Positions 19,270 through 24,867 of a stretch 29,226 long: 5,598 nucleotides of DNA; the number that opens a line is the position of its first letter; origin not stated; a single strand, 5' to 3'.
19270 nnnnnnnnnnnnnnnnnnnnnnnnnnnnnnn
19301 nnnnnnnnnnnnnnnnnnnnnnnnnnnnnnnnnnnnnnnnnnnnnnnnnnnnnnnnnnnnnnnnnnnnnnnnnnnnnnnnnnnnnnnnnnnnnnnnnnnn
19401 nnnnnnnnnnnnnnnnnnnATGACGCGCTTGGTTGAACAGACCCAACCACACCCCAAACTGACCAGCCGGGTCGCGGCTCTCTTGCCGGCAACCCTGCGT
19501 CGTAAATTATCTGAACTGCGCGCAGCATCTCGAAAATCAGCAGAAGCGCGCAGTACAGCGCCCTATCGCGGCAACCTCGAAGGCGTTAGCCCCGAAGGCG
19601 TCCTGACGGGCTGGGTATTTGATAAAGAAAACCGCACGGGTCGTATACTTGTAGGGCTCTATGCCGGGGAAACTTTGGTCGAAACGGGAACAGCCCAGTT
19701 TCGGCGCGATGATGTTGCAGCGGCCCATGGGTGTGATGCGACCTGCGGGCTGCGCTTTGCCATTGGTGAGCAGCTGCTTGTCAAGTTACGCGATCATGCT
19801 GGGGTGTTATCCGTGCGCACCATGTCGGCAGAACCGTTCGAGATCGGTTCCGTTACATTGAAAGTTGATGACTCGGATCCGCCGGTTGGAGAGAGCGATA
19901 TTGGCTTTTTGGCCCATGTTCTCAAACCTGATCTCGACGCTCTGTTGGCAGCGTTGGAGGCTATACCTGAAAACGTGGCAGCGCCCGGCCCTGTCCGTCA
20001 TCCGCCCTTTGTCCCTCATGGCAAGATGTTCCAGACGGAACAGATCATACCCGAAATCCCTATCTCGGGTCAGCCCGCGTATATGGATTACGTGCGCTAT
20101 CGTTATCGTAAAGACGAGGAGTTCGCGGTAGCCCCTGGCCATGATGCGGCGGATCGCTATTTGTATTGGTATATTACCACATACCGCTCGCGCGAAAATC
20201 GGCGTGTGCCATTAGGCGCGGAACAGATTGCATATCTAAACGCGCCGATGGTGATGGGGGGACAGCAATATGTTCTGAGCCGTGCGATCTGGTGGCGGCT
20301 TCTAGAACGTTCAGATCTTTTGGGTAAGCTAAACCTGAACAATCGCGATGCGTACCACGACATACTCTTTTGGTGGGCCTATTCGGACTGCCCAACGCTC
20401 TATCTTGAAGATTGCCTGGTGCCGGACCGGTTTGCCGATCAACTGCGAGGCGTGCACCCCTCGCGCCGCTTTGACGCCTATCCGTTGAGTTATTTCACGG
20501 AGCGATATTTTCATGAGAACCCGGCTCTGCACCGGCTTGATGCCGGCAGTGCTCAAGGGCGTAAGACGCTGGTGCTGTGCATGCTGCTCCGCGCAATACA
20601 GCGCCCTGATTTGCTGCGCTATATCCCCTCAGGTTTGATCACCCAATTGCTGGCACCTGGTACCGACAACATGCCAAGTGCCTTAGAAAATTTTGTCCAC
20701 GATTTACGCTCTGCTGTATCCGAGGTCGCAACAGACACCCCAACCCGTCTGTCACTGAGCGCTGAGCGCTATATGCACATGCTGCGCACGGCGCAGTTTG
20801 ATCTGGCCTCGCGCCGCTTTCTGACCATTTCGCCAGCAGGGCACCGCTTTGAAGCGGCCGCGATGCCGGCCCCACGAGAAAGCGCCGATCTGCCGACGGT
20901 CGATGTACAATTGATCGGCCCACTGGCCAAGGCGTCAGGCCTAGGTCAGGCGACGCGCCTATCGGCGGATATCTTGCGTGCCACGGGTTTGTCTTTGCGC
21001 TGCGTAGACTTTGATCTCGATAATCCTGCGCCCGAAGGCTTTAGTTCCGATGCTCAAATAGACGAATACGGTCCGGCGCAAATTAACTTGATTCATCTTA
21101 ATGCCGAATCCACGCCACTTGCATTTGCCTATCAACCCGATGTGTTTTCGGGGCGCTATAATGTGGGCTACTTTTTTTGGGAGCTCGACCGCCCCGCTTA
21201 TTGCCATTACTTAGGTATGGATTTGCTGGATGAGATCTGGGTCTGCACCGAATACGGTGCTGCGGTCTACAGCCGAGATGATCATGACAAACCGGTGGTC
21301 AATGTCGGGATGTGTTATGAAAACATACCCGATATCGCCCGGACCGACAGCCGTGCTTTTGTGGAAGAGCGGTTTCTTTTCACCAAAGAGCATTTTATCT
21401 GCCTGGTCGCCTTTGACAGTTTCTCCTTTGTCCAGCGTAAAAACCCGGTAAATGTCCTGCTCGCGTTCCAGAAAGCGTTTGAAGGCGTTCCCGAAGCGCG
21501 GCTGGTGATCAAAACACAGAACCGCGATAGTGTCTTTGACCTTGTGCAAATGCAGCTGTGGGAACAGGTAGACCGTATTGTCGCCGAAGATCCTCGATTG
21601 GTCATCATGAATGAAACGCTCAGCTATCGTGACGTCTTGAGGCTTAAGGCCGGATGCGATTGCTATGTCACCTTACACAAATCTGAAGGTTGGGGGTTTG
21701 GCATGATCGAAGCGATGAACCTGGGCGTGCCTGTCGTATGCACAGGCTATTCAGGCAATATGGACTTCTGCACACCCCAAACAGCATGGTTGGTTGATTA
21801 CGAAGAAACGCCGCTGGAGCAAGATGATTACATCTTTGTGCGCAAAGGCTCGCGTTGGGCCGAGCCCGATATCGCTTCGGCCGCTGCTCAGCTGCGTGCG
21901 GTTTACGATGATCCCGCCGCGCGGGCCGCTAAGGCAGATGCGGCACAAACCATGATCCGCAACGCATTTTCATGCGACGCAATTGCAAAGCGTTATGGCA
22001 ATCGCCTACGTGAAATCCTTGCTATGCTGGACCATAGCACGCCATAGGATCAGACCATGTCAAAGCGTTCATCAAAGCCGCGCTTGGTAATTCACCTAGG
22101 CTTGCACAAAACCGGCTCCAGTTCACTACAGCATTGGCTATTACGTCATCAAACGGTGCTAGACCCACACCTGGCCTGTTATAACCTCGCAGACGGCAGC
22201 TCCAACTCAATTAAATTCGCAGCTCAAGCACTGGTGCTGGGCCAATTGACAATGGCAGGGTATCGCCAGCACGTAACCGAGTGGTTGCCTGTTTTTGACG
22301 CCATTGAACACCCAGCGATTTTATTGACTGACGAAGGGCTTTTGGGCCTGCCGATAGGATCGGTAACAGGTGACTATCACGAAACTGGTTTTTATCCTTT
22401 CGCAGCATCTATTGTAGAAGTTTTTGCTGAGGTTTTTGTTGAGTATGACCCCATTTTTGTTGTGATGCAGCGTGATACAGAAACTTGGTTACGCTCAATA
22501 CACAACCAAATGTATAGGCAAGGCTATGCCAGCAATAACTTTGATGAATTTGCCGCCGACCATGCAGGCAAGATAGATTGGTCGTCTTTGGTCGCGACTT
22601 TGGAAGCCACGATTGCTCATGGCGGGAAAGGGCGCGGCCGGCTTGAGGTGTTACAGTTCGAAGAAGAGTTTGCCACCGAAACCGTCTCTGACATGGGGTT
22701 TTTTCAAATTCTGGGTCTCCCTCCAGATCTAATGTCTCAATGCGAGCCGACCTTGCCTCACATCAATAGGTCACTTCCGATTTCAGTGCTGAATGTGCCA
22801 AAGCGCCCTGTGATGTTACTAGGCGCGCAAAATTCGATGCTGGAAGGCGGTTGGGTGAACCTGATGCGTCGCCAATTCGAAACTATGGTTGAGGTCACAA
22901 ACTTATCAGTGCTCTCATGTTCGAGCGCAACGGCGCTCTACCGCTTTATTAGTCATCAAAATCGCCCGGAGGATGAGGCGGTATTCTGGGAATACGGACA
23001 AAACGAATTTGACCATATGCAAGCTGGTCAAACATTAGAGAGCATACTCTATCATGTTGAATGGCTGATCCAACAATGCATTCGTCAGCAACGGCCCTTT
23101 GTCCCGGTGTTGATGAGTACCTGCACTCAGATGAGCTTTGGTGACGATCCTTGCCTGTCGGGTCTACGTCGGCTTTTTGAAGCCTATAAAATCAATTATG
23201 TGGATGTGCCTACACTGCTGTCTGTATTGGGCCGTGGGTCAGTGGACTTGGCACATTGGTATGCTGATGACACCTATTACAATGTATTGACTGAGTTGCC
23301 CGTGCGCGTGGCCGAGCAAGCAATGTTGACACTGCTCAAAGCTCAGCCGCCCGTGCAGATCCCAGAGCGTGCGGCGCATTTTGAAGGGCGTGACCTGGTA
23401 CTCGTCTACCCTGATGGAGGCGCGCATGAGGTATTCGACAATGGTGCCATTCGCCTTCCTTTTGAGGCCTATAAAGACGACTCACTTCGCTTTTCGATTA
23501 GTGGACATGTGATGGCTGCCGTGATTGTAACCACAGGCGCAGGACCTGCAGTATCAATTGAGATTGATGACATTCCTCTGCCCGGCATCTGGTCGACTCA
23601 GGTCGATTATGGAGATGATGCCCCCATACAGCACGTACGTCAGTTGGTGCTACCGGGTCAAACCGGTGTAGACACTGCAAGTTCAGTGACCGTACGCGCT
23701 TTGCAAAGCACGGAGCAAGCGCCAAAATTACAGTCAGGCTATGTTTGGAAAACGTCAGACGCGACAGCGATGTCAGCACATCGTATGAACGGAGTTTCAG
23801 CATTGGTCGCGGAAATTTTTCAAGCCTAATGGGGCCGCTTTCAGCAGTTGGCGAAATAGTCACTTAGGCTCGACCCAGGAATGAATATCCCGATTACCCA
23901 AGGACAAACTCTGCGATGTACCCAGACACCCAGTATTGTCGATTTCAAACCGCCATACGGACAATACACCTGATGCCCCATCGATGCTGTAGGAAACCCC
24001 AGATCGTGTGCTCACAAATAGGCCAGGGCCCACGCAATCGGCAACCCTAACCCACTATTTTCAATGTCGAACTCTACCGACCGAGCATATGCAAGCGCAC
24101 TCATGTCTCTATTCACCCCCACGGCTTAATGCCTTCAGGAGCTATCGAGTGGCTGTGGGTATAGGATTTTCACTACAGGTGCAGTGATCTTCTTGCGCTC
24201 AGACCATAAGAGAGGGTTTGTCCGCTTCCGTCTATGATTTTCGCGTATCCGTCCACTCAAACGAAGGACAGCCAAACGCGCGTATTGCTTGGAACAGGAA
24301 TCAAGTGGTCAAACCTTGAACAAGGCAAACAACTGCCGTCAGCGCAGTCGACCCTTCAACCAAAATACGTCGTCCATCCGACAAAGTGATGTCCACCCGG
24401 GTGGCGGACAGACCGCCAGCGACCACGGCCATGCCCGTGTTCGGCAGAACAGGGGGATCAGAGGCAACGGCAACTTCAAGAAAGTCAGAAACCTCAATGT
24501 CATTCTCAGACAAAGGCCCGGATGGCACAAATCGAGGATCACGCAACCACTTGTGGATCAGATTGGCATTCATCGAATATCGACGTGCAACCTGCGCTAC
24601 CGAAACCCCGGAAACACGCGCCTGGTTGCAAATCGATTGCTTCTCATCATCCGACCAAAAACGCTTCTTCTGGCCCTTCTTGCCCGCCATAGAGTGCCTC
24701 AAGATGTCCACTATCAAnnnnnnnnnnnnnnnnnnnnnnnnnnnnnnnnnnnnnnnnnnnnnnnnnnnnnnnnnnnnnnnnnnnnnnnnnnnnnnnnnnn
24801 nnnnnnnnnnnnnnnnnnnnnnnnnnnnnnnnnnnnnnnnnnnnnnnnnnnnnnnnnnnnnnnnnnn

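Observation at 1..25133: Integrase-free capsule episome: a whole RepA plasmid sitting between two direct MITE copies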

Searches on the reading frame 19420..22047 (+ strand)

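Call 8: search_protein_families(library=pfam, proteins=[window:19420-22047:+])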
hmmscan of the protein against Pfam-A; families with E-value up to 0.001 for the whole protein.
window:19420-22047:+ (875 aa): 3 families
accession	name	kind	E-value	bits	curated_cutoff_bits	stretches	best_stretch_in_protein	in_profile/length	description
PF00534.26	Glycos_transf_1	-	2.5e-08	34.1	26.4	1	728-787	75-134/172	Glycosyl transferases group 1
PF13692.12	Glyco_trans_1_4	-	2.7e-05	24.9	27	1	725-793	59-125/142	Glycosyl transferases group 1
PF20706.3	GT4-conflict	-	0.00011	21.7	26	1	747-856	283-382/385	Family 4 Glycosyltransferase in conflict systems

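Call 36: search_protein_families(library=ncbifam, proteins=[window:19420-22047:+], max_evalue=0.00001)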
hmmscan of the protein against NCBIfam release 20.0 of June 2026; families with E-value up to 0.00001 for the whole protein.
window:19420-22047:+ (875 aa): 1 family
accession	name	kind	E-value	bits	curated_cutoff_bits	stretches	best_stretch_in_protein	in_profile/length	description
TIGR04047.1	MSMEG_0565_glyc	hypoth_equivalog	1.9e-07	30.5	259.85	1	672-784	204-315/373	MSMEG_0565 family glycosyltransferase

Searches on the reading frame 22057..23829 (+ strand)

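Call 8: search_protein_families(library=pfam, proteins=[window:22057-23829:+])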
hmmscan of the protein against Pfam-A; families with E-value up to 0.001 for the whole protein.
window:22057-23829:+ (590 aa): 1 family
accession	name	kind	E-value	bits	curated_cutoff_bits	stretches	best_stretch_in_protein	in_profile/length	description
PF17784.7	Sulfotransfer_4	-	0.00056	20.3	22.8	0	11-159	2-118/215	Sulfotransferase domain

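Call 36: search_protein_families(library=ncbifam, proteins=[window:22057-23829:+], max_evalue=0.00001)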
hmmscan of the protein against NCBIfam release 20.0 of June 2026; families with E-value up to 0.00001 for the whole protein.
window:22057-23829:+ (590 aa): 0 families

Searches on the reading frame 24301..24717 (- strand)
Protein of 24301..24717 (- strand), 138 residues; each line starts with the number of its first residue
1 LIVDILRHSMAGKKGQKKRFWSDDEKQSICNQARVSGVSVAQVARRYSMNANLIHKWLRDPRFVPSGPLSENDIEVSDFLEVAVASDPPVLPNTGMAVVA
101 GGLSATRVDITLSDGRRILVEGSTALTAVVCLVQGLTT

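Call 8: search_protein_families(library=pfam, proteins=[window:24301-24717:-])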
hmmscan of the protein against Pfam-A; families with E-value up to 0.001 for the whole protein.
window:24301-24717:- (138 aa): 1 family
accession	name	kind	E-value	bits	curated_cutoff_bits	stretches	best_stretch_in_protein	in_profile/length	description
PF01527.26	HTH_Tnp_1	-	0.00032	21.3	24.1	1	17-60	3-46/75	Transposase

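Call 36: search_protein_families(library=ncbifam, proteins=[window:24301-24717:-], max_evalue=0.00001)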
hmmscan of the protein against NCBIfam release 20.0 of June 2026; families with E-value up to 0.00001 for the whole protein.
window:24301-24717:- (138 aa): 2 families
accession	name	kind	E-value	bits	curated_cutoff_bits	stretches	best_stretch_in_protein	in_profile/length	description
NF047595.1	IS66_ISRel24_TnpA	equivalog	6.2e-21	75.1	74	1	17-133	1-110/113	IS66-like element accessory protein TnpA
NF038385.1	IS66_access_TnpA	equivalog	5.1e-07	29.5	150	1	13-88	81-153/190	IS66-like element accessory protein TnpA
